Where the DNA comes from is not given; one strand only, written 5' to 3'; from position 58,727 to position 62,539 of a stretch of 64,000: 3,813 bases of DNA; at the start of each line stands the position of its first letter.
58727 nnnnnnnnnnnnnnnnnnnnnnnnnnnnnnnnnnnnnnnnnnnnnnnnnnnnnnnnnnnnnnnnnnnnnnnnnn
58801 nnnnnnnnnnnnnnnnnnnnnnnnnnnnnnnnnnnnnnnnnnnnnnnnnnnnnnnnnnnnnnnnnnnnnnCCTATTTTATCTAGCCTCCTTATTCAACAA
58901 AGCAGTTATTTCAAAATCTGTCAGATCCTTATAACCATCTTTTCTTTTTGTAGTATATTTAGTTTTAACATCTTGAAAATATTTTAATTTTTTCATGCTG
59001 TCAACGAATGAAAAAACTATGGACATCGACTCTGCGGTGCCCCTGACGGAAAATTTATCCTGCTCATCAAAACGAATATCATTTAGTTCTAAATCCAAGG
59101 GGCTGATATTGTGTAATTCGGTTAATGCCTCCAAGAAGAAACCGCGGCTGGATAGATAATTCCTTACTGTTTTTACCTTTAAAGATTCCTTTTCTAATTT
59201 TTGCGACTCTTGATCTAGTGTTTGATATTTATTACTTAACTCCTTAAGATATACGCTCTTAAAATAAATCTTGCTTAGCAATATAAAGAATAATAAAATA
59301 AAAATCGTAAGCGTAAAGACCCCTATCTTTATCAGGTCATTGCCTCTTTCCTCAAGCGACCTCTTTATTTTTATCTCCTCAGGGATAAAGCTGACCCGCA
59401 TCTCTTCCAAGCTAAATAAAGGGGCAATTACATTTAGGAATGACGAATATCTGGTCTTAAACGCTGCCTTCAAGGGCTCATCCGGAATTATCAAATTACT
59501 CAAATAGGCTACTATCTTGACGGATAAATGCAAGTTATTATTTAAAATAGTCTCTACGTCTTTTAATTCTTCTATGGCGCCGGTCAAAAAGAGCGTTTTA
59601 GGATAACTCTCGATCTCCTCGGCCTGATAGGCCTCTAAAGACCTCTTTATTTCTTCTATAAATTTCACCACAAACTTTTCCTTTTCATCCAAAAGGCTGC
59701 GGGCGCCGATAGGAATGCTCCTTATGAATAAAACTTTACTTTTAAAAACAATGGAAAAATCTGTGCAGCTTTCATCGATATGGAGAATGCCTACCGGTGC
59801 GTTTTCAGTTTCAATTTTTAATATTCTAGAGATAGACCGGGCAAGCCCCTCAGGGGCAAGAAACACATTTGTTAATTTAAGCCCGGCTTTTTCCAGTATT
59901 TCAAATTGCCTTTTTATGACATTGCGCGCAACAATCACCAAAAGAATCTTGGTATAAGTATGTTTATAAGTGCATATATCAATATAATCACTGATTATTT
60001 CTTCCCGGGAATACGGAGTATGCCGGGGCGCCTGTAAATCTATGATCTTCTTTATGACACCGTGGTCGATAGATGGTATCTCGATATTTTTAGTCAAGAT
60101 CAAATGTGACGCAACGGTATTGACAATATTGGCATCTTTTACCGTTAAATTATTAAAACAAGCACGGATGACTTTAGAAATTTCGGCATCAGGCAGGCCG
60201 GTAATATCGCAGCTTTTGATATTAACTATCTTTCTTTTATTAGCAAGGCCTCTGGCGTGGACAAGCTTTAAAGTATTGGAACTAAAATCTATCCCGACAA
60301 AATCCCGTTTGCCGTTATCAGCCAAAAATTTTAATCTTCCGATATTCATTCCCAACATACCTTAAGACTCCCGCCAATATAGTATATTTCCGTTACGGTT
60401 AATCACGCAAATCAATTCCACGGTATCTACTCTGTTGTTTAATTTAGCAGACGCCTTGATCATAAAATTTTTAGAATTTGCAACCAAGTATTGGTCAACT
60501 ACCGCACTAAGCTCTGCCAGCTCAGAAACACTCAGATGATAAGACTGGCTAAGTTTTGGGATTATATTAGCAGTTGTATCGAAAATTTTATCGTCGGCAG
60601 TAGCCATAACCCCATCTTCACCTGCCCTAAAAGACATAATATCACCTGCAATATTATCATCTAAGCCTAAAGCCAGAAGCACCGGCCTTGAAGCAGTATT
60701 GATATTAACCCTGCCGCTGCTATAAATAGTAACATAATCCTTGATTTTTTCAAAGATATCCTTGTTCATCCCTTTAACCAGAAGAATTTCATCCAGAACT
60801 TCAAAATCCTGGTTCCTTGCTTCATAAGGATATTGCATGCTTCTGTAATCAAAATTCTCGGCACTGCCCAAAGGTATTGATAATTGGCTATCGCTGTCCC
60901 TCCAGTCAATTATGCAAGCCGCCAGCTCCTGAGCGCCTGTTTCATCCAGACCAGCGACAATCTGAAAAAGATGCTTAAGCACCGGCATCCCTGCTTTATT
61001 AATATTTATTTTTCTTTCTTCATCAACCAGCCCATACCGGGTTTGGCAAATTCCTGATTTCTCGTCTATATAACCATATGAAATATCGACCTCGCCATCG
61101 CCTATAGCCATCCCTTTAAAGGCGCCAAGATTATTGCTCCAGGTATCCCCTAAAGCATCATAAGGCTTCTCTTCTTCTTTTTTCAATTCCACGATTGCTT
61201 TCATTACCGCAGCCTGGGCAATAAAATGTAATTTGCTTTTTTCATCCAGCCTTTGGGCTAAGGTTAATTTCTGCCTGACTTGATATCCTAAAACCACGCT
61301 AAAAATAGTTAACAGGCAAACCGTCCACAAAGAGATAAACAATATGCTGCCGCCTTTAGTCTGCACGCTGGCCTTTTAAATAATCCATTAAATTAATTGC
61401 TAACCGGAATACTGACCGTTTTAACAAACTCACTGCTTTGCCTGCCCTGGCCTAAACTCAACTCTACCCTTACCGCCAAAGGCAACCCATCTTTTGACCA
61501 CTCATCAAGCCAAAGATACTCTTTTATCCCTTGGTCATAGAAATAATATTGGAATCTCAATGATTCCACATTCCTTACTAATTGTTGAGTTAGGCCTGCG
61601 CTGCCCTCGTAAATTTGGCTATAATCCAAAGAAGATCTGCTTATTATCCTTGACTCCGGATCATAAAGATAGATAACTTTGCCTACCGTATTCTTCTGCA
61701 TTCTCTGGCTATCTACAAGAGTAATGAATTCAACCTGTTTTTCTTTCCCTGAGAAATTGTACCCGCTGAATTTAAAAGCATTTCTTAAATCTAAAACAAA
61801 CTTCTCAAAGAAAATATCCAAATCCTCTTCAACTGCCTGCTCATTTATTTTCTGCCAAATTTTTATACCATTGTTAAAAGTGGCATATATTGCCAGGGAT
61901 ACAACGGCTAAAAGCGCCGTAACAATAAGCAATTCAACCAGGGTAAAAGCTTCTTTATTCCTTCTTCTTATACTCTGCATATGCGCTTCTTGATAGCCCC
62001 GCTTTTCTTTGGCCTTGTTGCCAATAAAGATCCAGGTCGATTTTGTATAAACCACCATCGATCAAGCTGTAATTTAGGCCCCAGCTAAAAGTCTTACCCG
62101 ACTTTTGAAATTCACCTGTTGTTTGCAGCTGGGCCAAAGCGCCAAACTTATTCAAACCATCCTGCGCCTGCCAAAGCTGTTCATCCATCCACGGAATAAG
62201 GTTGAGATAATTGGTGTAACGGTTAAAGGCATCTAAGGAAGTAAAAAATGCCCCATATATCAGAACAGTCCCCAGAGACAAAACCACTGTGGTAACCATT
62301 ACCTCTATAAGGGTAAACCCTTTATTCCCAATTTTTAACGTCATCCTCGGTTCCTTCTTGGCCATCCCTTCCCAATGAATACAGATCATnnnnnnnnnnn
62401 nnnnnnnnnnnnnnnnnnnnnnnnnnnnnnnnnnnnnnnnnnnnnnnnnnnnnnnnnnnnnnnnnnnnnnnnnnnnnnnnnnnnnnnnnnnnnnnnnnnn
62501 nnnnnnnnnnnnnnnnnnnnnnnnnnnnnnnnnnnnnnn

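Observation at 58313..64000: Major pseudopilin GspG fused behind a full REC domain, coupled to a PAS histidine kinase, ahead of gspI-J-K-L-M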

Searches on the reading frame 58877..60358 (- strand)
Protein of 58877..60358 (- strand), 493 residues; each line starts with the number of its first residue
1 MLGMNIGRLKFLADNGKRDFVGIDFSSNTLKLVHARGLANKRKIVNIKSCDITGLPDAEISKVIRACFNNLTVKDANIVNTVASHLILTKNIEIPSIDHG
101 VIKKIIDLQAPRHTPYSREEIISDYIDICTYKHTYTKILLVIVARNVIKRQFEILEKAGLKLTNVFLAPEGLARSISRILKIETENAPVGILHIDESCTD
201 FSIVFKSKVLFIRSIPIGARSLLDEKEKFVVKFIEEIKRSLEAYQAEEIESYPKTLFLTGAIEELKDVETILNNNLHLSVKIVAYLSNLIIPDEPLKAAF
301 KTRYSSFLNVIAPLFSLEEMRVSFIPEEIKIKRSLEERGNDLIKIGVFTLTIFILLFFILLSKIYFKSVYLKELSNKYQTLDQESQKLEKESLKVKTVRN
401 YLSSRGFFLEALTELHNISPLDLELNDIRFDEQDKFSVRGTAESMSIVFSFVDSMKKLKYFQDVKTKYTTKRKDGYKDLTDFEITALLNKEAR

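Call 3: search_protein_families(library=pfam, proteins=[window:58877-60358:-], max_evalue=0.01)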
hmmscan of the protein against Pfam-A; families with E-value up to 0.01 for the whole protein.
window:58877-60358:- (493 aa): 2 families
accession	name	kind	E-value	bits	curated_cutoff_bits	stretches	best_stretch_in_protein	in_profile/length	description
PF11104.14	PilM_2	-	3.1e-14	53.1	27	1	22-222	1-215/340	Type IV pilus assembly protein PilM;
PF05137.18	PilN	-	4.9e-06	26.9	22.8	1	412-486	3-76/78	Fimbrial assembly protein (PilN)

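Call 4: search_protein_families(library=ncbifam, proteins=[window:58877-60358:-], max_evalue=0.01)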
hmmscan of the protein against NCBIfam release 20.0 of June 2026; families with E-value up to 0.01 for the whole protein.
window:58877-60358:- (493 aa): 3 families
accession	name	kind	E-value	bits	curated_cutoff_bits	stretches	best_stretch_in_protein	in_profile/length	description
TIGR01175.1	pilM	subfamily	3.5e-20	72.3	133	1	21-227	6-228/348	type IV pilus assembly protein PilM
NF045709.1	Amuc_1101_fam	equivalog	7.3e-15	54.8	650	2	59-221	53-211/608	Amuc_1101 family PilM-like pilus complex protein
TIGR01174.1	ftsA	equivalog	3.7e-05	23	175.85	1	136-221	148-230/371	cell division protein FtsA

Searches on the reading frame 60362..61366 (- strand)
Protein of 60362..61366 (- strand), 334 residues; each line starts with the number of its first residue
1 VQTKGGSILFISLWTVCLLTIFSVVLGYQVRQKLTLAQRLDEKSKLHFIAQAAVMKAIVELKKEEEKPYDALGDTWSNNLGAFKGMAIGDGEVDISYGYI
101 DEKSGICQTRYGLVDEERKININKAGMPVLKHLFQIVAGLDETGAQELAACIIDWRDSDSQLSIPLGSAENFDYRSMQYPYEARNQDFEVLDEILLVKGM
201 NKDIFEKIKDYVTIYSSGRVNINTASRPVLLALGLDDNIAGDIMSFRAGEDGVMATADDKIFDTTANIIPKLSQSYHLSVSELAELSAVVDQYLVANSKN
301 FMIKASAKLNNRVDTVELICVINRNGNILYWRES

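Call 3: search_protein_families(library=pfam, proteins=[window:60362-61366:-], max_evalue=0.01)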
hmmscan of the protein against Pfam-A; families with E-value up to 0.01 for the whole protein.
window:60362-61366:- (334 aa): 3 families
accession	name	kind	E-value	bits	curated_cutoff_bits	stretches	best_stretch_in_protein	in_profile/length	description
PF21687.3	T2SSK_1st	-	6.6e-15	56.2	26.2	1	121-215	14-105/107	Type II secretion system (T2SS), protein K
PF12836.13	HHH_3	-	2e-09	37.8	27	0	184-213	36-65/65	Helix-hairpin-helix motif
PF03934.19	T2SSK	-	0.0041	17.9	24.2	0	220-247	1-30/63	Type II secretion system (T2SS), protein K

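Call 4: search_protein_families(library=ncbifam, proteins=[window:60362-61366:-], max_evalue=0.01)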
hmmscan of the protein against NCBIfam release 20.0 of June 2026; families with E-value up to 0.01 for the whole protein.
window:60362-61366:- (334 aa): 3 families
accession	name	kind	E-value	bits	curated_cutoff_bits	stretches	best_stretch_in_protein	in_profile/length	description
NF037980.1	T2SS_GspK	equivalog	3e-25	89.4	130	1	9-324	6-298/307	type II secretion system minor pseudopilin GspK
TIGR01259.1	comE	subfamily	1.1e-06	28.6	152.35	1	181-214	87-120/120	comEA protein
TIGR00426.1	TIGR00426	subfamily_domain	0.00023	21.1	53.1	0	181-214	36-69/69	competence protein ComEA helix-hairpin-helix repeat region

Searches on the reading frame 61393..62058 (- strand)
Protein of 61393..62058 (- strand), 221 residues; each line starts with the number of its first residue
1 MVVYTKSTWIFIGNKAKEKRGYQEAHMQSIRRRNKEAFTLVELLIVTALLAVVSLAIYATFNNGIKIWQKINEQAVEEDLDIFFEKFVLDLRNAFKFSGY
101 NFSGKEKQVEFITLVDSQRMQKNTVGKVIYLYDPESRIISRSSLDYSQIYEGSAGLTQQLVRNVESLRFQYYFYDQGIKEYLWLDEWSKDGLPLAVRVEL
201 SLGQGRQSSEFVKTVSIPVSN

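Call 3: search_protein_families(library=pfam, proteins=[window:61393-62058:-], max_evalue=0.01)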
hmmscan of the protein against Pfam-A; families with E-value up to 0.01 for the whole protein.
window:61393-62058:- (221 aa): 2 families
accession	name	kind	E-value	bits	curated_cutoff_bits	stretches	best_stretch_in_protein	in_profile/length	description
PF11612.13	T2SSJ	-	9.9e-08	32.8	28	1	95-207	23-135/140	Type II secretion system (T2SS), protein J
PF07963.17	N_methyl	-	4.3e-07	29.7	21.2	1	32-58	1-27/27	Prokaryotic N-terminal methylation motif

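Call 4: search_protein_families(library=ncbifam, proteins=[window:61393-62058:-], max_evalue=0.01)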
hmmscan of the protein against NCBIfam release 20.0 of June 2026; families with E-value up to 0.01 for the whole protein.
window:61393-62058:- (221 aa): 5 families
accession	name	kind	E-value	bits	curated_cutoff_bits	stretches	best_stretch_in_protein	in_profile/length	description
TIGR01711.1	gspJ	equivalog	4.1e-09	36.5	64.85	1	119-202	103-179/192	type II secretion system minor pseudopilin GspJ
NF006453.0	PRK08808.1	equivalog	3.8e-06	26.1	295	1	148-201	133-188/211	type II secretion system protein J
TIGR02532.1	IV_pilin_GFxxxE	domain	9.5e-05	22.1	16.3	1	37-58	3-24/24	prepilin-type N-terminal cleavage/methylation domain-containing protein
TIGR01655.1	yxeA_fam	subfamily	0.0058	17.2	29.65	0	41-130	6-89/114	YxeA family protein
TIGR03745.1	conj_TIGR03745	hypoth_equivalog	0.0077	16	52.5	0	18-71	24-80/105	TIGR03745 family integrating conjugative element membrane protein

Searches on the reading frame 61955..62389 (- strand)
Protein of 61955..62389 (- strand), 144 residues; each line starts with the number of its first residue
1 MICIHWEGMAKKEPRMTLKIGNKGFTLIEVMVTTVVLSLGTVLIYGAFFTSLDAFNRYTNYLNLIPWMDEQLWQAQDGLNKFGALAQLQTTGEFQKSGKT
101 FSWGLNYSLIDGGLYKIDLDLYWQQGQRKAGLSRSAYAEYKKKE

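Call 3: search_protein_families(library=pfam, proteins=[window:61955-62389:-], max_evalue=0.01)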
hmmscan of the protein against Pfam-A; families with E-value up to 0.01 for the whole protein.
window:61955-62389:- (144 aa): 1 family
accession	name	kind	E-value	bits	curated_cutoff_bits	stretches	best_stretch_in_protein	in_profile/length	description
PF07963.17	N_methyl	-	8.1e-07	28.8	21.2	1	22-45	4-27/27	Prokaryotic N-terminal methylation motif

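Call 4: search_protein_families(library=ncbifam, proteins=[window:61955-62389:-], max_evalue=0.01)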
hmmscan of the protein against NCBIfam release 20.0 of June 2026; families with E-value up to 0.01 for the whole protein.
window:61955-62389:- (144 aa): 5 families
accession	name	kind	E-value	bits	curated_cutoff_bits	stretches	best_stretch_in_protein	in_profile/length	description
TIGR02532.1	IV_pilin_GFxxxE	domain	9.2e-07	28.5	16.3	1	23-44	2-23/24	prepilin-type N-terminal cleavage/methylation domain-containing protein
NF041013.1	T4P_ComGE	equivalog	0.0012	18.9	49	1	22-72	3-53/83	competence type IV pilus minor pilin ComGE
NF041002.1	pilin_ComGF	equivalog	0.0014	18.9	80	1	22-61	1-39/139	competence type IV pilus minor pilin ComGF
NF040982.1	ComGD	equivalog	0.005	17.3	70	1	22-61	1-40/139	competence type IV pilus minor pilin ComGD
TIGR01710.1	typeII_sec_gspG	equivalog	0.0092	16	88.85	0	23-54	1-32/134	type II secretion system major pseudopilin GspG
